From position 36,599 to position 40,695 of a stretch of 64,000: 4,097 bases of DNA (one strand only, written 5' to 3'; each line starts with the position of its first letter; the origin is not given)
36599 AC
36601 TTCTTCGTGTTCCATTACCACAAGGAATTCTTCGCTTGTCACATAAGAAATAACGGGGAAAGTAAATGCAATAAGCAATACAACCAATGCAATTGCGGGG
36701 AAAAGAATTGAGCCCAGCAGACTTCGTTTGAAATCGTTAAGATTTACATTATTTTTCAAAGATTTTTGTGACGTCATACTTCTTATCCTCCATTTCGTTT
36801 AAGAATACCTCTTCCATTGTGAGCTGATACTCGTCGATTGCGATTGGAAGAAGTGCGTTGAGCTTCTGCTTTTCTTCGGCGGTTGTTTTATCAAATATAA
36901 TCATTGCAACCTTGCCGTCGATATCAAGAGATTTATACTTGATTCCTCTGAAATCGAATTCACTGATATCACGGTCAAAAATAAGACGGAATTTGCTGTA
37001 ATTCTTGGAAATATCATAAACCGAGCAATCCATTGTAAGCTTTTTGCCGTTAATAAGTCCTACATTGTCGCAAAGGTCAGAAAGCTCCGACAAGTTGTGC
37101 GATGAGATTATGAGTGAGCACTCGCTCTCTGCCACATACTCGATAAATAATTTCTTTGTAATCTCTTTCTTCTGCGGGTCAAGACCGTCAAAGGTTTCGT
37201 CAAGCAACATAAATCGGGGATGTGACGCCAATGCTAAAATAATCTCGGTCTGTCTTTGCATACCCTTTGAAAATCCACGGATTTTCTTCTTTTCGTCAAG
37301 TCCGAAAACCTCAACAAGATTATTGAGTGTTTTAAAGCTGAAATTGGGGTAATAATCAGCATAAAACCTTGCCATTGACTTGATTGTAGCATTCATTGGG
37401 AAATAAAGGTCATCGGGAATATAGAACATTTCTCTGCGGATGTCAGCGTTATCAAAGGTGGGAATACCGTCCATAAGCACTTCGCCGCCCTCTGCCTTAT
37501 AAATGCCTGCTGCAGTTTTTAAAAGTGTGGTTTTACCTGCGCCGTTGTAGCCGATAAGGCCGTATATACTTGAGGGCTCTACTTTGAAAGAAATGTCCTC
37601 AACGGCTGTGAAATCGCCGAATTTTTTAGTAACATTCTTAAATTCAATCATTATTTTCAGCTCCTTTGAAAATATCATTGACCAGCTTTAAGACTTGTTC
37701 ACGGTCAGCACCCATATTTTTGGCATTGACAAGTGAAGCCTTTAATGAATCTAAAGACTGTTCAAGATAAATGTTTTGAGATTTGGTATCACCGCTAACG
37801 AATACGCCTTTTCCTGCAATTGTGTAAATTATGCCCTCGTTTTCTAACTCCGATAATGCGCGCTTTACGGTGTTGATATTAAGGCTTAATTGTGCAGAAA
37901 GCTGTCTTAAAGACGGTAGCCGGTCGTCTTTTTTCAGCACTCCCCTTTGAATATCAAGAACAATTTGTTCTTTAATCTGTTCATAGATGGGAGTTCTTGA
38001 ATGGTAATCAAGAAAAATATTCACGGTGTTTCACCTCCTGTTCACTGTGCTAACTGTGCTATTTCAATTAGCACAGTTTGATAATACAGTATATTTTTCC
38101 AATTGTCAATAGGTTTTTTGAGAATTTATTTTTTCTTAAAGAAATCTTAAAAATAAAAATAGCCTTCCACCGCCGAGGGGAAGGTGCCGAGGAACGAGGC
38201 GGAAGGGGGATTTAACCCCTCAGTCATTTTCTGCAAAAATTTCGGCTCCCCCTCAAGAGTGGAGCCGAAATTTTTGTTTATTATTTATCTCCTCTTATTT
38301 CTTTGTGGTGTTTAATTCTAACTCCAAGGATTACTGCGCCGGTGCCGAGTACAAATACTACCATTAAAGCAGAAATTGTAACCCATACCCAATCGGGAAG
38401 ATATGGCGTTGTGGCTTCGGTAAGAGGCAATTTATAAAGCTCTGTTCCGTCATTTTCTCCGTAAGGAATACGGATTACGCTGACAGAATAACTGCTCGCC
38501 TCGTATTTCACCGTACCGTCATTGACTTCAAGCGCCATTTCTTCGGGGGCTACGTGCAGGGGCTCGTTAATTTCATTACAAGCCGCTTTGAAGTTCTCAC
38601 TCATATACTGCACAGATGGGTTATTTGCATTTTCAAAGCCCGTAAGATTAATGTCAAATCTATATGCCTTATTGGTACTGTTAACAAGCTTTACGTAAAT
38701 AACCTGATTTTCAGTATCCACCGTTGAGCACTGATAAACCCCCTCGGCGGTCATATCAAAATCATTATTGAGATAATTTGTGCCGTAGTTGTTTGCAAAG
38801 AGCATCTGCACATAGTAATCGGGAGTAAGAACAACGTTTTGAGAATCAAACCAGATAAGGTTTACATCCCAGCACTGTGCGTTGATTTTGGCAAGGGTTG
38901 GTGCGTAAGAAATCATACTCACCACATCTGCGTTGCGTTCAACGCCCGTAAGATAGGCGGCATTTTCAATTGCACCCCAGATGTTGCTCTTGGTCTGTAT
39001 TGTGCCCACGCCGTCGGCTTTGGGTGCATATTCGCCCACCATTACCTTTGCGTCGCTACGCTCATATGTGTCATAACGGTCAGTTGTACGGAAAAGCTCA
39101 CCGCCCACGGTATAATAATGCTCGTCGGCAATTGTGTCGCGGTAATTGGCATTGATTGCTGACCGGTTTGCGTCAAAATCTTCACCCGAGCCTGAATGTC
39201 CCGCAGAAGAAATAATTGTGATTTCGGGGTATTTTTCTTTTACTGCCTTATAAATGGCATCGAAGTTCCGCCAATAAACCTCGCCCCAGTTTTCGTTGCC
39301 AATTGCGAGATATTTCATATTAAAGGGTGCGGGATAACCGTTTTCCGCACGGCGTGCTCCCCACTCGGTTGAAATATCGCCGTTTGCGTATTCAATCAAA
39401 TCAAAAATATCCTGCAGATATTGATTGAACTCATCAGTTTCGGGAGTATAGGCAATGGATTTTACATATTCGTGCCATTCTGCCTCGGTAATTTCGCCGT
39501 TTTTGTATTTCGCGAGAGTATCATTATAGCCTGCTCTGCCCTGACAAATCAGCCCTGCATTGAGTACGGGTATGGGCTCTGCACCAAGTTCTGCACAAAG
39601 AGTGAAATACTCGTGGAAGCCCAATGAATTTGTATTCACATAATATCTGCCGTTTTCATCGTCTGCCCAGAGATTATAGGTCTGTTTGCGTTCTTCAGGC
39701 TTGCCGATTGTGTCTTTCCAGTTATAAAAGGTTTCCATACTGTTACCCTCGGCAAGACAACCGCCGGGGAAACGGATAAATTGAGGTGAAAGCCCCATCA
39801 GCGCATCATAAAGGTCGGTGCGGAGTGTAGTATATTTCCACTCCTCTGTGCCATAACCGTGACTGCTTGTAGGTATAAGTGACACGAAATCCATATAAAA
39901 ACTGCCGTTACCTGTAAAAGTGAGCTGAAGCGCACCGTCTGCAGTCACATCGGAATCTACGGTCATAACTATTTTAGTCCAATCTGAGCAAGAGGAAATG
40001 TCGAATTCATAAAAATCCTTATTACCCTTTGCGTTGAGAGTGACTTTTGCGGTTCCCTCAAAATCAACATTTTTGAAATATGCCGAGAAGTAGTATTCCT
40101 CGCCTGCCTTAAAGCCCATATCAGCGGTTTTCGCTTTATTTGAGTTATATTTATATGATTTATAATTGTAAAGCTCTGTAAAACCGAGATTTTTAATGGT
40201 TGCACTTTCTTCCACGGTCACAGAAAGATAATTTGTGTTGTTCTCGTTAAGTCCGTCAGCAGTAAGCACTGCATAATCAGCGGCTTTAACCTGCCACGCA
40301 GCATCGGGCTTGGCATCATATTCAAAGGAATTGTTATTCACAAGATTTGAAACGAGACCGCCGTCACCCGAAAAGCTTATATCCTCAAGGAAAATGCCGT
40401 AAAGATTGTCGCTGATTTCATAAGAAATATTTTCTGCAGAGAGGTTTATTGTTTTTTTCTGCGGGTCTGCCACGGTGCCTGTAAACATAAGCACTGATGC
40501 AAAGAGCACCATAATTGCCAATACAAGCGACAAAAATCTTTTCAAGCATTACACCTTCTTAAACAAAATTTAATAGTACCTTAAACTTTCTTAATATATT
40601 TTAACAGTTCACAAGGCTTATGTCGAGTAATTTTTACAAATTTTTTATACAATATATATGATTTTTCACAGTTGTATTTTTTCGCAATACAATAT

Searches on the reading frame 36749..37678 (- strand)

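Call 88: search_protein_families(library=pfam, proteins=[window:36749-37678:-], max_evalue=0.001)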
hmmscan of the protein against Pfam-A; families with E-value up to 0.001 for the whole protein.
window:36749-37678:- (309 aa): 3 families
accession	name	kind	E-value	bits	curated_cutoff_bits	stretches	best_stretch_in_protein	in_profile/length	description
PF00005.33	ABC_tran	-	2.9e-21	76.9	25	1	27-163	2-136/137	ABC transporter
PF13304.12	AAA_21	-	2.8e-09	37.9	27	1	133-199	235-303/304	AAA domain, putative AbiEii toxin, Type IV TA system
PF13604.12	AAA_30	-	0.00092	19.4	27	0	38-68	20-50/191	AAA domain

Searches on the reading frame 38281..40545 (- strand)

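Call 9: search_protein_families(library=pfam, proteins=[window:38281-40545:-], max_evalue=0.01)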
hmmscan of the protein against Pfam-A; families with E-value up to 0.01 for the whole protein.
window:38281-40545:- (754 aa): 4 families
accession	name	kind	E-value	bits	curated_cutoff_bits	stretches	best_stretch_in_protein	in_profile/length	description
PF22848.2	ASD1_dom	-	3.2e-55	187.7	22.2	1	249-507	3-239/239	Alpha-L-arabinofuranosidase 1 domain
PF06964.18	Alpha-L-AF_C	-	3.4e-26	92.8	27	1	504-687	1-165/165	Alpha-L-arabinofuranosidase C-terminal domain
PF16560.10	SAPI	-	0.0005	20.2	25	1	380-518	14-158/213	Putative mobile pathogenicity island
PF19024.5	DUF5750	-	0.0014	19.6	27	1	90-158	16-86/91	Family of unknown function (DUF5750)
